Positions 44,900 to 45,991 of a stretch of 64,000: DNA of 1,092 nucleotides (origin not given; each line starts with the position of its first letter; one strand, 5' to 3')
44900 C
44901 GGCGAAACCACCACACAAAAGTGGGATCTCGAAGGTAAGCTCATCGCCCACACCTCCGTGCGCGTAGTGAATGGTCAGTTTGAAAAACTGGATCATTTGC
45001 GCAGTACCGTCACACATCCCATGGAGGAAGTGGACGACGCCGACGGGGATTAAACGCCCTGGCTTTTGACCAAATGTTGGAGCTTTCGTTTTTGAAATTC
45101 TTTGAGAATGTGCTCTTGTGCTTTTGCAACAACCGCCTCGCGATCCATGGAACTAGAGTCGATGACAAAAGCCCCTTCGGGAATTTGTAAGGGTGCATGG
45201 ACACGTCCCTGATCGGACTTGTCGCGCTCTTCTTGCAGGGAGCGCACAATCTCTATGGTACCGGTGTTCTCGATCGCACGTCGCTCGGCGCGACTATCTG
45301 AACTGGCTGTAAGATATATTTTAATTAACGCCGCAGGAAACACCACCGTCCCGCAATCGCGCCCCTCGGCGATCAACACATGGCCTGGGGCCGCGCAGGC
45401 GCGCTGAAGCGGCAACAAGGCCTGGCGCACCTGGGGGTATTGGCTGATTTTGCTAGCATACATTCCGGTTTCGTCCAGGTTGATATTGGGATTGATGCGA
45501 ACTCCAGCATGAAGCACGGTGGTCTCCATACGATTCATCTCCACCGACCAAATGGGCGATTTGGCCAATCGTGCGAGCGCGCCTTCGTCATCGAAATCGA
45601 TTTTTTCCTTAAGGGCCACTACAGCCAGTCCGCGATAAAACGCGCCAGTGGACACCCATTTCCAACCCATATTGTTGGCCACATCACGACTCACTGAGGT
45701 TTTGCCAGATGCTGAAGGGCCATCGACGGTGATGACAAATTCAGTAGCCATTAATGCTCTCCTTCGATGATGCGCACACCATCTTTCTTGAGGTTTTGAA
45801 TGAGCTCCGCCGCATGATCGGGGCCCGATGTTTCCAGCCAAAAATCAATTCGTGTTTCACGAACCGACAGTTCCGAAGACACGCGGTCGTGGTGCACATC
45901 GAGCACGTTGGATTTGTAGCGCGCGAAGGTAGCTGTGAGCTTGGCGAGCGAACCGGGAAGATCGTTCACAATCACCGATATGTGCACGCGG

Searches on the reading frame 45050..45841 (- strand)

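Call 78: search_protein_families(library=pfam, proteins=[window:45050-45841:-])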
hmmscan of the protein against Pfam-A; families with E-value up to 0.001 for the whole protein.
window:45050-45841:- (263 aa): 3 families
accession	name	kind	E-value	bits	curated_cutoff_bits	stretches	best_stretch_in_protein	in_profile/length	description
PF02224.24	Cytidylate_kin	-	8.7e-53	179.6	26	1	37-245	1-209/211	Cytidylate kinase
PF13238.12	AAA_18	-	0.00036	21.4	29.4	0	37-192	1-112/128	AAA domain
PF13189.12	Cytidylate_kin2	-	0.00068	20.3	28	0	36-214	1-154/176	Cytidylate kinase-like family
